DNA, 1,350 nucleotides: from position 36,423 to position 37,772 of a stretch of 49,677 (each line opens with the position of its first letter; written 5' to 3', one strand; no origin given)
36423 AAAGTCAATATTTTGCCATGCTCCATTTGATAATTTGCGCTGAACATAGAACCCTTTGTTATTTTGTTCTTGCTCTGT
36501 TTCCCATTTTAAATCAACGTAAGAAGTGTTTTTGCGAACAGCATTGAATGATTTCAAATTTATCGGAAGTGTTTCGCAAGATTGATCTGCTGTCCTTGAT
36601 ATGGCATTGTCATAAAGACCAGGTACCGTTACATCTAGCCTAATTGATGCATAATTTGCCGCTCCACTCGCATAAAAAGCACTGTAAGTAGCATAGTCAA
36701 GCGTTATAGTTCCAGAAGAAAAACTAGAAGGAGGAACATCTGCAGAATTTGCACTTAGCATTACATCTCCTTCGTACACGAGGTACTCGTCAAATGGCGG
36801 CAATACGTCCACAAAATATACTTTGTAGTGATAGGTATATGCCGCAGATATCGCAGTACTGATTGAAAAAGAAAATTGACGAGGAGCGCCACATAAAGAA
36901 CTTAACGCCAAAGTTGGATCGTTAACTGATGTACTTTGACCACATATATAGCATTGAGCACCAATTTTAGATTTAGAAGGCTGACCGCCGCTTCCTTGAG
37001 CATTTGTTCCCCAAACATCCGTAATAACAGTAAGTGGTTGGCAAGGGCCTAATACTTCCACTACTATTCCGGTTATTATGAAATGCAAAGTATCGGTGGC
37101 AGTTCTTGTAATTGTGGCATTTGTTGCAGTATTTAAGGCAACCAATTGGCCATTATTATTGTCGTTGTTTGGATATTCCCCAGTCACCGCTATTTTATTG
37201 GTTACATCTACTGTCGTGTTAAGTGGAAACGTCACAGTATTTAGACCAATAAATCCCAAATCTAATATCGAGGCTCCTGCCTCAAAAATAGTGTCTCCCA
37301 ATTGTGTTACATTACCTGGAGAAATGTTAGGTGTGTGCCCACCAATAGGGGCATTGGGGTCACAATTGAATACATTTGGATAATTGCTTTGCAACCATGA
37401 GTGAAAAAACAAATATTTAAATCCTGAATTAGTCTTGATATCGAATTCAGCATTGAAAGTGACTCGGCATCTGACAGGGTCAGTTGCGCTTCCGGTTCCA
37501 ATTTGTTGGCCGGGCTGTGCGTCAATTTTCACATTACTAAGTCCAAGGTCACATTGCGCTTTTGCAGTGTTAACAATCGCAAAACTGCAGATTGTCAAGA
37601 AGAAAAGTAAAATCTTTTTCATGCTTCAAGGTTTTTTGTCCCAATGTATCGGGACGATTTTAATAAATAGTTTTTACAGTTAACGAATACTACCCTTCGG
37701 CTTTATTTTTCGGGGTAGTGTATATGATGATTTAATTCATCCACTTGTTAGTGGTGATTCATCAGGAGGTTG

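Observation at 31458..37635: Four-gene tandem family of T9SS cargo proteins: one shared stalk + sorting module carrying two different, unrecognisable head domains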

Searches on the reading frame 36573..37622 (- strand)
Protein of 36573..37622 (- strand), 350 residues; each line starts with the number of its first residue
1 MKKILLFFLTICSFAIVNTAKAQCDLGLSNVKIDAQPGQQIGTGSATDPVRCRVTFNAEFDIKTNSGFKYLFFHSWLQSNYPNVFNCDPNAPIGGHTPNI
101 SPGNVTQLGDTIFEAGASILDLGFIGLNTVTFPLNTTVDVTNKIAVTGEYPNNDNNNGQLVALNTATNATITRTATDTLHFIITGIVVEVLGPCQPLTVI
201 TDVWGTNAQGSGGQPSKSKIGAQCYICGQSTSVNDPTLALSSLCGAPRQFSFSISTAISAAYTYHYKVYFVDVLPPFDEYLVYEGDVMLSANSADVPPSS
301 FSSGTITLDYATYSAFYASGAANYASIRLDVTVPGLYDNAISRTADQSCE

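Call 9: find_homologous_proteins(query=window:36573-37622:-, max_evalue=0.001)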
Query window:36573-37622:- (350 aa): 92 proteins with E <= 0.001 among 2368 candidates.
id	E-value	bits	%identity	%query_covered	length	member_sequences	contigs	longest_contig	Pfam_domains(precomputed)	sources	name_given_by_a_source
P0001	5.1e-232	787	100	100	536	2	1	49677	PF18962.8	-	-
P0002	2.6e-127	443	63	97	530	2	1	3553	PF18962.8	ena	-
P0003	5.6e-124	432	62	93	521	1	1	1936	PF18962.8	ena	-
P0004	3.1e-101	357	54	98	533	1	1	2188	PF18962.8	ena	-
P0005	8.1e-97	342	52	96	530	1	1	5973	PF18962.8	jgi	jgi:hypothetical protein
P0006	3.4e-94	334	52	98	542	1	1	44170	PF18962.8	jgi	jgi:hypothetical protein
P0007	1.2e-90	322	52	96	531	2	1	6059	PF18962.8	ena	-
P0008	3.8e-90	321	52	87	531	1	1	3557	PF18962.8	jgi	-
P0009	6.9e-81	290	63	60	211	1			-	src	-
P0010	1.5e-74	269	50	88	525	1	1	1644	PF18962.8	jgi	jgi:hypothetical protein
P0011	2.2e-65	239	46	88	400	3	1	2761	-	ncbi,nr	ncbi:MAG TPA: hypothetical protein VFN95_07855, partial [Flavitalea sp.]|nr:hypothetical protein [Fl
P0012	7.5e-65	237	45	88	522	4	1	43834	PF18962.8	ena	-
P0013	1.5e-64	236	44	88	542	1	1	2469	PF18962.8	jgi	-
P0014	1.8e-64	236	45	88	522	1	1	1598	PF18962.8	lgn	-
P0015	8.8e-64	234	43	100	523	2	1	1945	PF18962.8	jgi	jgi:hypothetical protein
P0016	1.3e-63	233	46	88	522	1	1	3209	PF18962.8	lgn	-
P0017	6.7e-62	228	47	75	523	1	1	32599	PF18962.8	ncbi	-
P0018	6.2e-58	215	41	98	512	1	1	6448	PF18962.8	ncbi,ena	-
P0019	8.7e-52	194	40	89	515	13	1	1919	PF18962.8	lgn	-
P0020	3.8e-51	192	38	92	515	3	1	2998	PF18962.8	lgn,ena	-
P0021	1.3e-50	191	40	92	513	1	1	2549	PF18962.8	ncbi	-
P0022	1.7e-50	190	44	78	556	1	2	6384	PF18962.8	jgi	jgi:hypothetical protein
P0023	2.7e-50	190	44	78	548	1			PF18962.8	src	-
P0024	4.0e-49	186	39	89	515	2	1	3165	PF18962.8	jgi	jgi:hypothetical protein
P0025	5.9e-49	185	46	77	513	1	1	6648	PF18962.8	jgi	jgi:hypothetical protein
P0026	1.6e-48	184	39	90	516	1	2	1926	PF18962.8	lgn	-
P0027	3.6e-48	183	42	88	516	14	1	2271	PF18962.8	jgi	-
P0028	3.8e-48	182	40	88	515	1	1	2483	PF18962.8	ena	-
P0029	4.8e-48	182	40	89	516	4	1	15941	PF18962.8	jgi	-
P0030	6.5e-48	182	41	78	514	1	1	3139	PF18962.8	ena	-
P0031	9.4e-48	181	42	77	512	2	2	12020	PF18962.8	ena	-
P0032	1.9e-47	180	42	84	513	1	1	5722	PF18962.8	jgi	jgi:hypothetical protein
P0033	4.6e-47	179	41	84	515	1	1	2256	PF18962.8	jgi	jgi:hypothetical protein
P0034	5.2e-47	179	39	87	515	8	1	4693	PF18962.8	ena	-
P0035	1.5e-46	177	42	83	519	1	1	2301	PF18962.8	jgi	-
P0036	1.9e-46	177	40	86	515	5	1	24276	PF18962.8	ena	-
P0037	2.6e-46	176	40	88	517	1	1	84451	PF18962.8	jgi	jgi:hypothetical protein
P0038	3.0e-46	176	42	83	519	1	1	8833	PF18962.8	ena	-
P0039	5.9e-46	175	44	77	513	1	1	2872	PF18962.8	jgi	jgi:Secretion system C-terminal sorting domain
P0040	7.9e-46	175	38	89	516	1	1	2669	PF18962.8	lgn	-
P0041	2.0e-45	174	40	88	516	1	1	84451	PF18962.8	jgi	jgi:hypothetical protein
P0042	2.3e-45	173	40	88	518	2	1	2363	PF18962.8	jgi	jgi:hypothetical protein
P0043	3.6e-45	173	39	92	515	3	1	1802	PF18962.8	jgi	-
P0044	7.4e-45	172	38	83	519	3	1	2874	PF18962.8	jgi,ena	-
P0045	7.9e-45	172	39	92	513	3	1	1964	PF18962.8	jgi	jgi:hypothetical protein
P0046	1.2e-44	171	37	89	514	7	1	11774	PF18962.8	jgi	jgi:hypothetical protein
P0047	1.7e-44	170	39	85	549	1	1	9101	PF18962.8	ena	-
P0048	2.7e-44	170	37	85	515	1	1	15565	PF18962.8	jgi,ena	-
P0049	3.4e-44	169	37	83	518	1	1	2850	PF18962.8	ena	-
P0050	4.0e-44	169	42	77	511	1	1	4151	PF18962.8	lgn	-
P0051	6.0e-44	169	38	88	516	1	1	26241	PF18962.8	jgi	jgi:hypothetical protein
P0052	7.1e-44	168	37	78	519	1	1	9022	PF18962.8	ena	-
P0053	1.3e-43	168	38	100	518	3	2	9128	PF18962.8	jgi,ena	-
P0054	1.4e-43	167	40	88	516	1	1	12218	PF18962.8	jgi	jgi:hypothetical protein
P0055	2.5e-43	167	40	77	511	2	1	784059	PF18962.8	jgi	jgi:hypothetical protein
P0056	3.5e-43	166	39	88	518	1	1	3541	PF18962.8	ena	-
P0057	5.1e-43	166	42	75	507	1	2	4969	PF18962.8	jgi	-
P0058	6.9e-43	165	37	92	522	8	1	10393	PF18962.8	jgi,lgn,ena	-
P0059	9.2e-43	165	38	89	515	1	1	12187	PF18962.8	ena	-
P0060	1.3e-42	164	41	77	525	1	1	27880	PF18962.8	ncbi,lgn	-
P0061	1.7e-42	164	37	87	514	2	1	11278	PF18962.8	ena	-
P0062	1.7e-42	164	39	83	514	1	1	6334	PF18962.8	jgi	jgi:hypothetical protein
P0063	1.9e-42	164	41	79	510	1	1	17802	PF18962.8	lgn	-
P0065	3.5e-42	163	38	88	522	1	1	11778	PF18962.8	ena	-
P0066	3.7e-42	163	36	87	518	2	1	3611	PF18962.8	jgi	jgi:hypothetical protein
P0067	4.1e-42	163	41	77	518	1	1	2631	PF18962.8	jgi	jgi:hypothetical protein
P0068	5.5e-42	162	37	92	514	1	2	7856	PF18962.8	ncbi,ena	-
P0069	9.5e-42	161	44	77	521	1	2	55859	PF18962.8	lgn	-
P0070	1.1e-41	161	39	73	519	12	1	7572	PF18962.8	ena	-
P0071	1.2e-41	161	38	89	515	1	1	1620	PF18962.8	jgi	-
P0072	2.2e-41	160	39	77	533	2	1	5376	PF18962.8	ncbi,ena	ncbi:MAG TPA: T9SS type A sorting domain-containing protein [Chitinophagaceae bacterium]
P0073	2.3e-41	160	37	85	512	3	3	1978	PF18962.8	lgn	-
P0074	2.5e-41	160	38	88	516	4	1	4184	PF18962.8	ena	-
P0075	3.3e-41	160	38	73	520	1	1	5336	PF18962.8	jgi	jgi:hypothetical protein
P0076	3.9e-41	159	38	88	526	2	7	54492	PF18962.8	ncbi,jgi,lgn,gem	-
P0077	9.5e-41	158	39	77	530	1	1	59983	PF18962.8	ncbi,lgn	ncbi:MAG TPA: T9SS type A sorting domain-containing protein [Chitinophagaceae bacterium]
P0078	1.3e-40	158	42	77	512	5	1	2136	PF18962.8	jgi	-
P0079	3.3e-40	156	41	77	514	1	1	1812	PF18962.8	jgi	jgi:hypothetical protein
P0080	4.5e-40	156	38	77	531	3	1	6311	PF18962.8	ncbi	-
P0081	5.8e-40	156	38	77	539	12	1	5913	PF18962.8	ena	-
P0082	6.0e-40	156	38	78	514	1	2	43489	PF18962.8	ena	-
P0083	6.2e-40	155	38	88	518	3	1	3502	PF18962.8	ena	-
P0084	7.5e-40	155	43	77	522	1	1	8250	PF18962.8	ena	-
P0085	8.8e-40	155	42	77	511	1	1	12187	PF18962.8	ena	-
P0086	3.1e-38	150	37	87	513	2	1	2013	PF18962.8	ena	-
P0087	3.5e-38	150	38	77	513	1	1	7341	PF18962.8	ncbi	-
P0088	2.0e-35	141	36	90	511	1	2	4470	PF18962.8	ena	-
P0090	1.8e-32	131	36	86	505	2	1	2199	PF18962.8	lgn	-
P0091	1.1e-31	128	34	93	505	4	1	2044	PF18962.8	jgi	jgi:hypothetical protein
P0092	3.6e-31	127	43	65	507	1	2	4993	PF18962.8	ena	-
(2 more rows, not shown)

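Call 16: find_encoding_contigs(protein=P0037, flank=10000, max_places=2)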
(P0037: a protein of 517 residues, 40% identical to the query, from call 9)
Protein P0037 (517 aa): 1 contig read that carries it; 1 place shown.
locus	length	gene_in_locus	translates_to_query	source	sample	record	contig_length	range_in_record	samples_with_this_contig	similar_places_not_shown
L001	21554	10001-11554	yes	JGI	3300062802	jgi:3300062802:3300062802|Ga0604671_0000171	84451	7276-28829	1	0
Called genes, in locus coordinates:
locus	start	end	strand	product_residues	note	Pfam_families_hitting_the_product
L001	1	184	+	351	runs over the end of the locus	PF01261:AP_endonuc_2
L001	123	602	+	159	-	PF00034:Cytochrom_C, PF13442:Cytochrome_CBB3 (faint)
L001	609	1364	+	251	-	PF06439:3keto-disac_hyd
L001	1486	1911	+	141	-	PF08570:DUF1761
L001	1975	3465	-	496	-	PF00224:PK, PF02887:PK_C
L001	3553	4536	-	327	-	PF00365:PFK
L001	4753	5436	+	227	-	PF02224:Cytidylate_kin, PF13189:Cytidylate_kin2, PF13238:AAA_18 (weak)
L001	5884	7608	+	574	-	PF18962:Por_Secre_tail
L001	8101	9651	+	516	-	PF18962:Por_Secre_tail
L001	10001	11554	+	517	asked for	PF18962:Por_Secre_tail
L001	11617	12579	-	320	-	PF01346:FKBP_N, PF00254:FKBP_C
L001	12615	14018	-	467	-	PF00929:RNase_T, PF01541:GIY-YIG, PF27096:UvrC_M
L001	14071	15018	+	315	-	PF10672:Methyltrans_SAM, PF01728:FtsJ (weak), PF03602:Cons_hypoth95, PF09445:Methyltransf_15 (weak), PF13649:Methyltransf_25 (weak), PF13847:Methyltransf_31 (weak)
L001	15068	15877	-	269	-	PF12388:Peptidase_M57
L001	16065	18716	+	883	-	PF00082:Peptidase_S8, PF18962:Por_Secre_tail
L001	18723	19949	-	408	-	PF00155:Aminotran_1_2, PF01041:DegT_DnrJ_EryC1 (weak)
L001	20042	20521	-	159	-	PF07610:DUF1573, PF22544:HYDIN_VesB_CFA65-like_Ig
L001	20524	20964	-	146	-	PF22544:HYDIN_VesB_CFA65-like_Ig, PF07610:DUF1573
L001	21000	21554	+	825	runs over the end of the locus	PF00676:E1_dh, PF02779:Transket_pyr, PF02780:Transketolase_C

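Call 18: find_encoding_contigs(protein=P0006, flank=10000, max_places=2)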
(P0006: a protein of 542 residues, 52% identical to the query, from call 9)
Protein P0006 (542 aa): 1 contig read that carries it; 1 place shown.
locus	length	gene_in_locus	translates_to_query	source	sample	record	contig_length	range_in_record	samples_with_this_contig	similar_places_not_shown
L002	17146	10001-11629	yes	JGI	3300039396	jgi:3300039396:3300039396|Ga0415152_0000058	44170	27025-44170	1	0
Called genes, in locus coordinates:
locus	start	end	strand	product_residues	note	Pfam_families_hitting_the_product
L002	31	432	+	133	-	PF00034:Cytochrom_C (weak)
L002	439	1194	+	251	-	PF06439:3keto-disac_hyd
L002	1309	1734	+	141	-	PF08570:DUF1761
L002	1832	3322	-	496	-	PF00224:PK, PF02887:PK_C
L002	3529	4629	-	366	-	PF00365:PFK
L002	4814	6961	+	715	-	PF02897:Peptidase_S9_N, PF00326:Peptidase_S9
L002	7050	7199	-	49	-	-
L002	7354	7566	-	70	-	PF01541:GIY-YIG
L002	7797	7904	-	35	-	-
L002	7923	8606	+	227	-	PF02224:Cytidylate_kin, PF13189:Cytidylate_kin2, PF13238:AAA_18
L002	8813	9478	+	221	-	PF18962:Por_Secre_tail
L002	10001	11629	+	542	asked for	PF18962:Por_Secre_tail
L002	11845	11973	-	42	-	-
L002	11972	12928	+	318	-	PF18962:Por_Secre_tail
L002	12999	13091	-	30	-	-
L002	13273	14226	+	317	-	PF18962:Por_Secre_tail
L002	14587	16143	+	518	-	PF18962:Por_Secre_tail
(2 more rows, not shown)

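Call 21: predict_structure(alignment_id=A2)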
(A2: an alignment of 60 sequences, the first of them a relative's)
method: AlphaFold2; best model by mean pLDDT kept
length: 536 residues; sequences in the alignment: 60
mean_pLDDT: 83.7   pTM: 0.56
mean pLDDT of the five models: 83.7, 82.4, 82.3, 82.2, 80.4
residues with pLDDT >= 90: 239; 70-90: 202; 50-70: 84; < 50: 11
segments of 3 or more residues with pLDDT < 50: 16-22
pLDDT, mean of each block of 10 residues (from residue 1): 55 48 73 88 92 94 89 94 76 61 91 94 95 97 94 80 96 96 96 89 89 68 85 82 77 90 92 72 94 89 88 60 72 72 57 75 88 91 92 88 88 94 85 83 83 67 83 81 93 93 90 92 87 82
secondary structure, 60 per line:
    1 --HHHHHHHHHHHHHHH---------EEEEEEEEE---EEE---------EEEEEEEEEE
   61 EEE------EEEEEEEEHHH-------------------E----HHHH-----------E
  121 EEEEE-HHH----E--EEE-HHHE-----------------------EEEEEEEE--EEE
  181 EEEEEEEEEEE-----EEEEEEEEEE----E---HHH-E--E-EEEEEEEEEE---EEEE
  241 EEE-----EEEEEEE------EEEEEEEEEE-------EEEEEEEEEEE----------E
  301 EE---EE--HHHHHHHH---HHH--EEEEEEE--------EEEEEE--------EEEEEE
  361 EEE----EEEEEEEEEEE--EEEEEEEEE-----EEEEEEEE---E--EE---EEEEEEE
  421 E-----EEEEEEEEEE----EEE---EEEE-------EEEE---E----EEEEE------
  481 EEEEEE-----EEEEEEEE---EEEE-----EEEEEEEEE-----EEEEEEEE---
elements in order: H3-17 E27-35 E39-41 E51-63 E70-77 H105-108 E120-125 E137-139 E168-175 E178-191 E197-206 E224-233 E237-243 E249-255 E262-271 E279-289 E300-302 H310-317 E326-332 E341-346 E355-363 E368-378 E381-389 E395-402 E414-421 E427-436 E441-443 E447-450 E458-461 E470-474 E481-486 E492-499 E503-506 E512-520 E526-533
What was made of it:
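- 36012..37622 (-): Gene A, 536 aa. Signal peptide aa 1-22 (37557-37622), long Cys-rich head aa 23-350 (36573-37556), FN3-like stalk aa 351-455 (36258-36572), type A T9SS CTD aa 456-536 (36015-36257). AF2 model pLDDT 83.7, all-beta (call 21).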

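Call 24: fold_search(model_id=the predicted structure, library=pdb)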
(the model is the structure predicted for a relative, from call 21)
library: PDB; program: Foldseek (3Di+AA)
matches with E <= 10: 1804; with E <= 0.001: 202
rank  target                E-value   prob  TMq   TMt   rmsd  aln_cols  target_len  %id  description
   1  7c7u_B                6.7e-10  1.00  0.16  0.15  18.8       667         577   10  Biofilm associated protein - BSP domain (released 2021-05-12)
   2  7c7u_A                1.5e-09  1.00  0.16  0.15  19.1       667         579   10  Biofilm associated protein - BSP domain (released 2021-05-12)
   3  7y8s_A                1.2e-07  1.00  0.16  0.29  13.0       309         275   14  Crystal structure of sDscam FNIII1-3 domains, isoform beta2v6 (released 2023-05-24)
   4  6za2_B                1.6e-07  1.00  0.15  0.08  21.3       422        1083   13  Crystal structure of dimeric latent PorU from Porphyromonas gingivalis (released 2021-09-29)
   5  7sqc_O0               1.9e-07  1.00  0.14  0.08  26.7       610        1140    8  Ciliary C1 central pair apparatus isolated from Chlamydomonas reinhardtii (released 2022-04-13)
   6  10ps                  2.2e-07  0.94  0.10  0.10  27.1       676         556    9  Crystal structure of SdrD A2-A3-B1-B2 domains from Staphylococcus aureus JH1 (released 2026-02-11)
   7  6za2_A                2.9e-07  1.00  0.15  0.08  21.1       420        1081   14  Crystal structure of dimeric latent PorU from Porphyromonas gingivalis (released 2021-09-29)
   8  5a42                  2.9e-07  1.00  0.22  0.09  25.5       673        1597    9  Cryo-EM single particle 3D reconstruction of the native conformation of E. coli alpha-2-macroglobulin (ECAM) (released 2015-07-29)
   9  8ave_B                3.6e-07  1.00  0.16  0.15  28.5       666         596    7  Human leptin in complex with the human LEP-R ectodomain fused to a C-terminal trimeric isoleucine GCN4 zipper (2:2 mod (released 2023-04-05)
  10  7v3p_A                4.4e-07  1.00  0.15  0.11  27.0       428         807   10  Cryo-EM structure of the IGF1R/insulin complex (released 2022-08-17)
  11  8dpt_A                6.8e-07  1.00  0.15  0.18  21.9       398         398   12  The structure of the IL-11 signalling complex, with full-length extracellular gp130 (released 2023-11-29)
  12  7yzx_A                7.5e-07  1.00  0.13  0.09  18.9       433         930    9  ScpA from Streptococcus pyogenes, D783A mutant. (released 2022-08-31)
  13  7zhj_b                7.5e-07  1.00  0.17  0.10  29.0       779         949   10  Tail tip of siphophage T5 : tip proteins (released 2023-02-08)
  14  8wa2_C                1.2e-06  1.00  0.15  0.07  23.3       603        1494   11  cryo-EM structure of native mastigonemes isolated from Chlamydomonas reinhardtii at 3.0 angstrom resolution (released 2024-04-10)
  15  7q62_B                1.3e-06  0.99  0.17  0.12  26.7       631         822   10  Structure of TEV cleaved A2ML1 dimer (A2ML1-TT dimer) (released 2022-04-20)
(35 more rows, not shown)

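Call 38: find_related_loci(query=A2, collection=genome_contigs, flank=10000)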
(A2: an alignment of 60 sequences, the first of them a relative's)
Query A2 (536 aa) in genome_contigs; peptide patterns used: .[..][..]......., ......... (x = any residue, [..] = any of these).
180 stretches matched a pattern; 88 encode a relative of the query (tblastn E <= 1e-3); the best 80 are kept; 78 distinct loci.
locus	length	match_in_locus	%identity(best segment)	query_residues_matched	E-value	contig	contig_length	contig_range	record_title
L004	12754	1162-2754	55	1-536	3e-174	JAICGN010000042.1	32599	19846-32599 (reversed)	MAG: Chitinophagaceae bacterium isolate CF_bin.53 k141_3392559_length_32599_cov_11.4198, whole genome shotgun sequence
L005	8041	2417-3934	50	1-536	2e-142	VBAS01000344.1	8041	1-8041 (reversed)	MAG: Bacteroidetes bacterium isolate BD_3 14_0903_02_30cm_scaffold_45780, whole genome shotgun sequence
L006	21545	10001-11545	48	1-536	6e-146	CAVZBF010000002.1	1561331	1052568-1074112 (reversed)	MAG: uncultured Bacteroidetes bacterium isolate MFD09212.bin.2.196 genome assembly, contig: contig_16420, whole genome s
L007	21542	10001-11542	46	1-536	9e-137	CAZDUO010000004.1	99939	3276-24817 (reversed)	MAG TPA_asm: uncultured Chitinophaga sp. isolate binchicken_co21_311 genome assembly, contig: NODE_37_length_99939_cov_1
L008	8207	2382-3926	46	1-536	1e-136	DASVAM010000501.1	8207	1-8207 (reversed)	MAG TPA_asm: Chitinophagaceae bacterium isolate SMAG_U1952 k141_1922953, whole genome shotgun sequence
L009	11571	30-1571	45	1-536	1e-134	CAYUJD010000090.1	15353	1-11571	MAG TPA_asm: uncultured Chitinophaga sp. isolate binchicken_co274_3 genome assembly, contig: NODE_9754_length_15353_cov_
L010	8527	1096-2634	43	1-536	5e-129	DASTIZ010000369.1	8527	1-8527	MAG TPA_asm: Chitinophagaceae bacterium isolate SMAG_U1287 k141_508304, whole genome shotgun sequence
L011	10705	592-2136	44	1-536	6e-129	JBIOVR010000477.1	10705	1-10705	MAG: Chitinophagaceae bacterium isolate MAG103 k127_4549863, whole genome shotgun sequence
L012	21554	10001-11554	45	1-536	4e-127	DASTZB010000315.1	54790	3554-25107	MAG TPA_asm: Chitinophagaceae bacterium isolate SMAG_U2457 k141_1623896, whole genome shotgun sequence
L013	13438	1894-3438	44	1-536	9e-125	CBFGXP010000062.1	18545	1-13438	MAG TPA_asm: uncultured bacterium isolate SRR32277365_metabat2_26 genome assembly, contig: ERZ27320638.365, whole genome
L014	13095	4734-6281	43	1-536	6e-124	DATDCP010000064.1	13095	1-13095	MAG TPA_asm: Chitinophagaceae bacterium isolate SMAG_U151 k141_630953, whole genome shotgun sequence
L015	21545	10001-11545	42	1-536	2e-122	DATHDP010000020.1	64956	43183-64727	MAG TPA_asm: Chitinophagaceae bacterium isolate SMAG_U12397 k141_54263, whole genome shotgun sequence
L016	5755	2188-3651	43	19-526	4e-120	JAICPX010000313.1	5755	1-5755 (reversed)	MAG: Chitinophagaceae bacterium isolate TY_HY_2_bin.2 k141_4268835_length_5755_cov_9.1676, whole genome shotgun sequence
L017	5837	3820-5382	42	1-536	5e-118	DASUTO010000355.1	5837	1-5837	MAG TPA_asm: Chitinophagaceae bacterium isolate SMAG_U1765 k141_958688, whole genome shotgun sequence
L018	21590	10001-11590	41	1-536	3e-117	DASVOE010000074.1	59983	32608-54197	MAG TPA_asm: Chitinophagaceae bacterium isolate SMAG_U3145 k141_589789, whole genome shotgun sequence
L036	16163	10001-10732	49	295-536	2e-66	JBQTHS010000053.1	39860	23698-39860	MAG: Bacteroidota bacterium isolate SAR253 c_000000314572, whole genome shotgun sequence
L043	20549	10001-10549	57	352-536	1e-61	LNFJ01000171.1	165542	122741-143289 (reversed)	MAG: Bacteroidia bacterium Ga0077558 Ga0077558_1161.1, whole genome shotgun sequence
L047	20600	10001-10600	52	332-535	4e-61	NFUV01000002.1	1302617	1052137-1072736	Chitinophagaceae bacterium IBVUCB2 contig000002, whole genome shotgun sequence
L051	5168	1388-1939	55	351-536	9e-60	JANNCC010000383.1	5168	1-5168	MAG: Chitinophagaceae bacterium isolate OTE_78_metabat_244_sub OTE_78_k141_1284470, whole genome shotgun sequence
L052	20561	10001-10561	49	349-535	2e-59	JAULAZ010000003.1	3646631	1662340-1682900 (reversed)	MAG: Chitinophagaceae bacterium isolate MAG.10 contig_388, whole genome shotgun sequence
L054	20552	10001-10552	53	351-533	1e-57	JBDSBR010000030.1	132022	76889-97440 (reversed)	MAG: Chitinophagaceae bacterium isolate cluster1_bin.138 k127_5854861, whole genome shotgun sequence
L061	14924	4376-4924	50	352-536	8e-54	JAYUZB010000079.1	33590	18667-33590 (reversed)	MAG: Chitinophagaceae bacterium isolate GL139_UP_metabinner_7_sub GL139_UP_metabinner_7_sub_78, whole genome shotgun seq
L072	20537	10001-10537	35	349-533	6e-20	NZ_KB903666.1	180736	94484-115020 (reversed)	Cytophaga aurantiaca DSM 3654 A3EEDRAFT_scaffold_9.10, whole genome shotgun sequence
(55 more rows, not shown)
